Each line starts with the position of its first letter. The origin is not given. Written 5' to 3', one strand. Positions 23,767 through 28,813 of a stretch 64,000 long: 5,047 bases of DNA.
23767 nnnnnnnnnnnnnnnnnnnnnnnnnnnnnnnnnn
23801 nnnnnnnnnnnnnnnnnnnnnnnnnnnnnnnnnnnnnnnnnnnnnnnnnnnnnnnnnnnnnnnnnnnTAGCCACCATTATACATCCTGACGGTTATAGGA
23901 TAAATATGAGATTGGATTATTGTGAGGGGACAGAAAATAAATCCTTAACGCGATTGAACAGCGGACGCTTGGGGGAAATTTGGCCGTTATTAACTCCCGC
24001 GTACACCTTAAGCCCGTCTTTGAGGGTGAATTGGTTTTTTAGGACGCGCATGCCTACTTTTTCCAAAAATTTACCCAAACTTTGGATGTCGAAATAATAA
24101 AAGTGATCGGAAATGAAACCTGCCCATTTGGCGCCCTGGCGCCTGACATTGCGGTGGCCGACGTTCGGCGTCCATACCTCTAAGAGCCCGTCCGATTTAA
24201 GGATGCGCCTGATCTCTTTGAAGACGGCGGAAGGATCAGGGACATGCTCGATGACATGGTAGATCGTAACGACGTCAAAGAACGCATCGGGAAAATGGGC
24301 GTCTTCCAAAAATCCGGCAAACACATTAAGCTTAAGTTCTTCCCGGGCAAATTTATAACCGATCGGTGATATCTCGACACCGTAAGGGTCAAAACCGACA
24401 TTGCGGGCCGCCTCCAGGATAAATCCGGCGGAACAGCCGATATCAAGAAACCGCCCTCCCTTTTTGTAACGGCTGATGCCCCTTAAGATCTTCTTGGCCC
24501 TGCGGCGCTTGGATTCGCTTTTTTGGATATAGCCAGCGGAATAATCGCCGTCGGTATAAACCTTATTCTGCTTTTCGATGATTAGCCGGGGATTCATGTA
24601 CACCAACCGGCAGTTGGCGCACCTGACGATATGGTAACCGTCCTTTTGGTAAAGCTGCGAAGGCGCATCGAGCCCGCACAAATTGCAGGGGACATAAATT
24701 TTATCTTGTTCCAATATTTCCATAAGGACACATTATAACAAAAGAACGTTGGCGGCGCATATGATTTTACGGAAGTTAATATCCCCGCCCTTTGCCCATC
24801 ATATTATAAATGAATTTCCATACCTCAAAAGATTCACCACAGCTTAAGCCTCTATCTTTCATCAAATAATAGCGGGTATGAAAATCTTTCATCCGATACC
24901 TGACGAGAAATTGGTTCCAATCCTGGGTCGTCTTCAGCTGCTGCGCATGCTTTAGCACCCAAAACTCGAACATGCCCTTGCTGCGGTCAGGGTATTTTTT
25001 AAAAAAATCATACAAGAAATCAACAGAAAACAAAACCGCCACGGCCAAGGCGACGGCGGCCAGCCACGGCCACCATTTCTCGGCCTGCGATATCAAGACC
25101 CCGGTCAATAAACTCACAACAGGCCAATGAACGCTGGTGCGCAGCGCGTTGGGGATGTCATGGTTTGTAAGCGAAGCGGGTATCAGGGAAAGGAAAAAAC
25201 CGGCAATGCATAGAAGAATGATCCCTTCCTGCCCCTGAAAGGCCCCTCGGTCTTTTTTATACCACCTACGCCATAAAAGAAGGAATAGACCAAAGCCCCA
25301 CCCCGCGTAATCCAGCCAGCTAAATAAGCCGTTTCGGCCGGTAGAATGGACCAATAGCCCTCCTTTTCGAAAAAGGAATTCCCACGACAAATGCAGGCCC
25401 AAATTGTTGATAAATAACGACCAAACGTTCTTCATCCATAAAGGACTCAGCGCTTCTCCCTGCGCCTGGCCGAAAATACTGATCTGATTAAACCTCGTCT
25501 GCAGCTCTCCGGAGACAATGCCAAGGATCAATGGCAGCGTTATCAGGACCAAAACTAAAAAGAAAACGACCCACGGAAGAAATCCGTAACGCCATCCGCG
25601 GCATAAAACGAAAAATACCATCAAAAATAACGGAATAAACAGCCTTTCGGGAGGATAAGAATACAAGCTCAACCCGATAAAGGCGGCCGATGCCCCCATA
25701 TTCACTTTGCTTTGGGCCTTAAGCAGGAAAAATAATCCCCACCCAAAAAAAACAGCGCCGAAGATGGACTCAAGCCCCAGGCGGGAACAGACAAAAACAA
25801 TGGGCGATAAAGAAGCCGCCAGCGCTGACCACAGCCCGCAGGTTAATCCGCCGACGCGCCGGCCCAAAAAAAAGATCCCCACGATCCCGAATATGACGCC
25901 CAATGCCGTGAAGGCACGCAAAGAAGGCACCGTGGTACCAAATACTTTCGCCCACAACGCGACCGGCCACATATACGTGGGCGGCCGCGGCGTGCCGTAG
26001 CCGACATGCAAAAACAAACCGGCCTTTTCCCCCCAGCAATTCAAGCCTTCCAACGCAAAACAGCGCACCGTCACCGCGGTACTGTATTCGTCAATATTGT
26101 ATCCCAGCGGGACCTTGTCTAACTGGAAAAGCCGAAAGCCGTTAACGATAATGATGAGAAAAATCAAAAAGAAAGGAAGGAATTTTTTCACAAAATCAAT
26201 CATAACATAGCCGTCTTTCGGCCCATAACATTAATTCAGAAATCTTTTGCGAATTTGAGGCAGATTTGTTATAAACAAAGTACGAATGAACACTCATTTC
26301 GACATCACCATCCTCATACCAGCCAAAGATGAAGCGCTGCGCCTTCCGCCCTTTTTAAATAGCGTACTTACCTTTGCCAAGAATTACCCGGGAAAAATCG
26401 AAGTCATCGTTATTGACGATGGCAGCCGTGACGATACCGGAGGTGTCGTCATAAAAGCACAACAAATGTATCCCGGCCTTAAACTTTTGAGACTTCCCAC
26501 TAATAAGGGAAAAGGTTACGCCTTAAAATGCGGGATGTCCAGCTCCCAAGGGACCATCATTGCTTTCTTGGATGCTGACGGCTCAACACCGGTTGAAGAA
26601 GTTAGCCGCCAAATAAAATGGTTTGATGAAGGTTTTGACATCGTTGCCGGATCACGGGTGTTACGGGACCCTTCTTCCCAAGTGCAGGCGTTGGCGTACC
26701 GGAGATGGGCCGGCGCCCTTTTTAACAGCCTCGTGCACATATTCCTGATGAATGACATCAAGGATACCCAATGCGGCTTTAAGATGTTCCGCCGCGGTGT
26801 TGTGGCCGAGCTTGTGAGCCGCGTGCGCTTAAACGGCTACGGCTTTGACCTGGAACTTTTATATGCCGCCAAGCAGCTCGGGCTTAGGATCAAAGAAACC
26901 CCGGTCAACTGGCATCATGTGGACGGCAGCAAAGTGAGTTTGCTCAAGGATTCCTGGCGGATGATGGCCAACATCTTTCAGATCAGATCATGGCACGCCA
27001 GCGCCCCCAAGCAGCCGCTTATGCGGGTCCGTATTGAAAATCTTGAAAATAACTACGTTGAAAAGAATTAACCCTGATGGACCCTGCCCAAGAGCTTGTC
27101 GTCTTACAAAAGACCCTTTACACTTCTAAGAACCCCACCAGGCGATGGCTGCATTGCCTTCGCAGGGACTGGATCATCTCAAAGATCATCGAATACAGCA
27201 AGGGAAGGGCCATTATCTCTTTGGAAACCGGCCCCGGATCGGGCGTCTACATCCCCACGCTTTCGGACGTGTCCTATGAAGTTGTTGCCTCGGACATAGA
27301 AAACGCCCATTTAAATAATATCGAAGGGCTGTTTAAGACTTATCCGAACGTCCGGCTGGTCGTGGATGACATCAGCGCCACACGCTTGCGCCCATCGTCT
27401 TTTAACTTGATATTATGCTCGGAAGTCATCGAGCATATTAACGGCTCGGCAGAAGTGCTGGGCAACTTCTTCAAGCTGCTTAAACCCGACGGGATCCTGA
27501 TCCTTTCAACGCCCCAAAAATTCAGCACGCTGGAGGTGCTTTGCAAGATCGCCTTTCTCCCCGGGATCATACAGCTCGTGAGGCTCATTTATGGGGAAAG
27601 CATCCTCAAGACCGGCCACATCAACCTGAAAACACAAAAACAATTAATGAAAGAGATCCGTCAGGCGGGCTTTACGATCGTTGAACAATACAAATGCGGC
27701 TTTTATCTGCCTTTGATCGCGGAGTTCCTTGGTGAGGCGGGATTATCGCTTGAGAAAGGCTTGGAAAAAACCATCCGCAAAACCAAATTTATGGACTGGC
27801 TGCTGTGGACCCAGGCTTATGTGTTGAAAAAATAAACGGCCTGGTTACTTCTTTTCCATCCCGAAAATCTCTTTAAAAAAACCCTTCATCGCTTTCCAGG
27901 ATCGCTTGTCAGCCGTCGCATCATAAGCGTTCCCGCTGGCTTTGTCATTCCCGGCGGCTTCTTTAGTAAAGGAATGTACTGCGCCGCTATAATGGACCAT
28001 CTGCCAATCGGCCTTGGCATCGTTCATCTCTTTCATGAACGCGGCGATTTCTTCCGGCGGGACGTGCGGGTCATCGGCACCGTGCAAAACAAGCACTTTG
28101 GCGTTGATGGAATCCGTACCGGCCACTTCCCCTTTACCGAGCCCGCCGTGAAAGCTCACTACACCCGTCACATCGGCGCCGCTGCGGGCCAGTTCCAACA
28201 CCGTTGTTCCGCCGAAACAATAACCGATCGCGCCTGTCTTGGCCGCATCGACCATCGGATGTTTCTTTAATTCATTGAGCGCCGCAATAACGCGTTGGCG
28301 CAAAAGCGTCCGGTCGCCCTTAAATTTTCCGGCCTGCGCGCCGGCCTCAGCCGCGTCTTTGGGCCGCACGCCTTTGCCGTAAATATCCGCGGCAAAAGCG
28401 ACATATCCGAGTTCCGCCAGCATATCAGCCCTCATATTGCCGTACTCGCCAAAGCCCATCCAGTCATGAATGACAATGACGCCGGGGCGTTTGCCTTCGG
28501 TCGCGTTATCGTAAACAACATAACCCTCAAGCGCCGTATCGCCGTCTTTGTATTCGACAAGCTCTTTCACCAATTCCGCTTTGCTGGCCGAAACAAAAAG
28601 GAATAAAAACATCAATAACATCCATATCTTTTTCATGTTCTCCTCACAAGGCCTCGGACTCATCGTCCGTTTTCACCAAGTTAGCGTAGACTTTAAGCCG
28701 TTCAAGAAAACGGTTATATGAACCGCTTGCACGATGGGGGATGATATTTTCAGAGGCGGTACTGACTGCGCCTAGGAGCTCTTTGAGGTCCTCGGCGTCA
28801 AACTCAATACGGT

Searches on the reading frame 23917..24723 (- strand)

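Call 60: search_protein_families(library=pfam, proteins=[window:23917-24723:-], max_evalue=0.00001)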
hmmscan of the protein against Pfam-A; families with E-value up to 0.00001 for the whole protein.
window:23917-24723:- (268 aa): 6 families
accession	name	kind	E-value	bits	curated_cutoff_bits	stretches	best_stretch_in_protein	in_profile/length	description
PF13489.12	Methyltransf_23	-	1.3e-26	93.8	27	1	74-229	4-163/164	Methyltransferase domain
PF08241.18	Methyltransf_11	-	3.6e-19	69.6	21.2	1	93-181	1-93/95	Methyltransferase domain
PF13649.12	Methyltransf_25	-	2.3e-13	51.1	27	1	93-179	2-97/97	Methyltransferase domain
PF13847.12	Methyltransf_31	-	1.9e-11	44.3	27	1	87-187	2-113/145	Methyltransferase domain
PF08242.18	Methyltransf_12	-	3.3e-11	44.2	30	1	93-181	1-98/98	Methyltransferase domain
PF07021.18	MetW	-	8.8e-08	32.4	21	1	87-196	12-120/193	Methionine biosynthesis protein MetW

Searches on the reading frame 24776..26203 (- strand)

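Call 60: search_protein_families(library=pfam, proteins=[window:24776-26203:-], max_evalue=0.00001)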
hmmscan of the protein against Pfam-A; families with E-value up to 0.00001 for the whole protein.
window:24776-26203:- (475 aa): 1 family
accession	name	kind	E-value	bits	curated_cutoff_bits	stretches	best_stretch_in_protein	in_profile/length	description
PF13231.12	PMT_2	-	1.2e-08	35.8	26.1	1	73-222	2-155/160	Dolichyl-phosphate-mannose-protein mannosyltransferase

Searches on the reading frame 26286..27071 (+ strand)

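Call 60: search_protein_families(library=pfam, proteins=[window:26286-27071:+], max_evalue=0.00001)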
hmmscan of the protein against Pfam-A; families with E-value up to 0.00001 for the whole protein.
window:26286-27071:+ (261 aa): 2 families
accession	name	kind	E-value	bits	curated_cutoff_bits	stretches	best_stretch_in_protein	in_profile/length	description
PF00535.33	Glycos_transf_2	-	3.2e-31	109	23.3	1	8-175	1-166/168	Glycosyl transferase family 2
PF13641.12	Glyco_tranf_2_3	-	3.5e-06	27.6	27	1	7-203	3-202/230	Glycosyltransferase like family 2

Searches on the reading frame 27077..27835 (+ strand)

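Call 60: search_protein_families(library=pfam, proteins=[window:27077-27835:+], max_evalue=0.00001)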
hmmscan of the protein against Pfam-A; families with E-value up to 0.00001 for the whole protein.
window:27077-27835:+ (252 aa): 6 families
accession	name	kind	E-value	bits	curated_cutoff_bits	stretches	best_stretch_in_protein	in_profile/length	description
PF13489.12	Methyltransf_23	-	5e-17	62.6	27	1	46-204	24-164/164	Methyltransferase domain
PF08241.18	Methyltransf_11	-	3.2e-12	47.4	21.2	1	49-143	1-95/95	Methyltransferase domain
PF08242.18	Methyltransf_12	-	2.9e-10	41.2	30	1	49-141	1-98/98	Methyltransferase domain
PF13649.12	Methyltransf_25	-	3.2e-10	41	27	1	49-139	2-97/97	Methyltransferase domain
PF13847.12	Methyltransf_31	-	1.2e-08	35.2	27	1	60-147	19-113/145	Methyltransferase domain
PF20922.3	Anamorsin_N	-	8.5e-06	26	27.1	0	96-148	39-92/163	Anamorsin, N-terminal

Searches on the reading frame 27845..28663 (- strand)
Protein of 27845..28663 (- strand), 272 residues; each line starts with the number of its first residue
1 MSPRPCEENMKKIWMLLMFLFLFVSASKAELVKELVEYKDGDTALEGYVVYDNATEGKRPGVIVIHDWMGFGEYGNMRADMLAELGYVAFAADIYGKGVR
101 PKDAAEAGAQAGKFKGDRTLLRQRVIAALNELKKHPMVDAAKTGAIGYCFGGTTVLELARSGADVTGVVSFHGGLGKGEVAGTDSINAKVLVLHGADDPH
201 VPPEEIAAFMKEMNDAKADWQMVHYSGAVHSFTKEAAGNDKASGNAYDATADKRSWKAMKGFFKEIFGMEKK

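Call 60: search_protein_families(library=pfam, proteins=[window:27845-28663:-], max_evalue=0.00001)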
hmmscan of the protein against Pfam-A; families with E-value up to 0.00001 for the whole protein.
window:27845-28663:- (272 aa): 3 families
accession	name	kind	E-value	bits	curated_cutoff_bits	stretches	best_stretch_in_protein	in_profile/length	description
PF01738.24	DLH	-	1.9e-47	162.1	21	1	46-266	2-216/217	Dienelactone hydrolase family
PF00326.27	Peptidase_S9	-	7.2e-11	42.4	22.6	0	186-240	143-197/213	Prolyl oligopeptidase family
PF08840.17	BAAT_C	-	7.6e-07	29.8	20.9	0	128-174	9-55/210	BAAT / Acyl-CoA thioester hydrolase C terminal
